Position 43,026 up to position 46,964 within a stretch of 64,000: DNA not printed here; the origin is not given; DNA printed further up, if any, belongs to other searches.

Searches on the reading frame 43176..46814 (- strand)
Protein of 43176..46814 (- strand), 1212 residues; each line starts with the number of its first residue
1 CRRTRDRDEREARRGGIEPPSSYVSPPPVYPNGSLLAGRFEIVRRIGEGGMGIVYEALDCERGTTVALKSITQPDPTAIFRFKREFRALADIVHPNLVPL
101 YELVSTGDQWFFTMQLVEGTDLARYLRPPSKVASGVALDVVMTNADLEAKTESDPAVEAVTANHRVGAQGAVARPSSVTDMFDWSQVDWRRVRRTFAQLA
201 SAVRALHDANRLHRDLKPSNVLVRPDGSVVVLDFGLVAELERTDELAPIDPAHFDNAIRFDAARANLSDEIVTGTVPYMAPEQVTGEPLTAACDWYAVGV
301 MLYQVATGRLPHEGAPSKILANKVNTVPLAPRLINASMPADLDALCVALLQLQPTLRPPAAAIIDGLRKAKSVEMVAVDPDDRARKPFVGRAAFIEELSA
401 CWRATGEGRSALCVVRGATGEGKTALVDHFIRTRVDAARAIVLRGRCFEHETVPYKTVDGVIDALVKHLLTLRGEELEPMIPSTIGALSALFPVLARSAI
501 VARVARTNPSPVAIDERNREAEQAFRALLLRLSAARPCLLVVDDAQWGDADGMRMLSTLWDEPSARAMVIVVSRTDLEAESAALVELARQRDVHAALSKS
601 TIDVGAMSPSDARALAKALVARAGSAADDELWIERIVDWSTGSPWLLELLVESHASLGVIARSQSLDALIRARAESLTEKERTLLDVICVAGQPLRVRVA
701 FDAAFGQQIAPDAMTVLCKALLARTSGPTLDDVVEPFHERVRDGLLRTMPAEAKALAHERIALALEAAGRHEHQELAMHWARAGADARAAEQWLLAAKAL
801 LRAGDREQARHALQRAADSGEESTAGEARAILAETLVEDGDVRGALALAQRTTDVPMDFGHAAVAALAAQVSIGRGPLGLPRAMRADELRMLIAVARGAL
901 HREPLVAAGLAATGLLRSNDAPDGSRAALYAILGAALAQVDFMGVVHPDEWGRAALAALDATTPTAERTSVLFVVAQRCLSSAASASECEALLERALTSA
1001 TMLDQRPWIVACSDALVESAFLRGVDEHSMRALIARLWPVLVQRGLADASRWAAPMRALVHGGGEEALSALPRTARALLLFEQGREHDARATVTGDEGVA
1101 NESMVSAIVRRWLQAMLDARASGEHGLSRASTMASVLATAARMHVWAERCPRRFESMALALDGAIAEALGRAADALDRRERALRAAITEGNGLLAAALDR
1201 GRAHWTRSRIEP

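Call 70: search_protein_families(library=pfam, proteins=[window:43176-46814:-], max_evalue=0.0001)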
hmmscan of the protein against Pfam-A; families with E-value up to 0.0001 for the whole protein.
window:43176-46814:- (1212 aa): 5 families
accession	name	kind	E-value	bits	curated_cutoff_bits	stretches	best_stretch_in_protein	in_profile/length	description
PF00069.31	Pkinase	-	6.3e-38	131.1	31.7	2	187-363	95-257/263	Protein kinase domain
PF07714.23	PK_Tyr_Ser-Thr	-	4.6e-24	85.6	23.1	1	41-365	2-256/258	Protein tyrosine and serine/threonine kinase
PF13191.12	AAA_16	-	5e-21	76.4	32.6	1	387-571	1-166/167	AAA ATPase domain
PF06293.20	Kdo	-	1.8e-05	24.7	21.3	1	178-234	105-166/207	Lipopolysaccharide kinase (Kdo/WaaP) family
PF03109.22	ABC1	-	6.8e-05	22.6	22.9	0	186-243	165-220/244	ABC1 atypical kinase-like domain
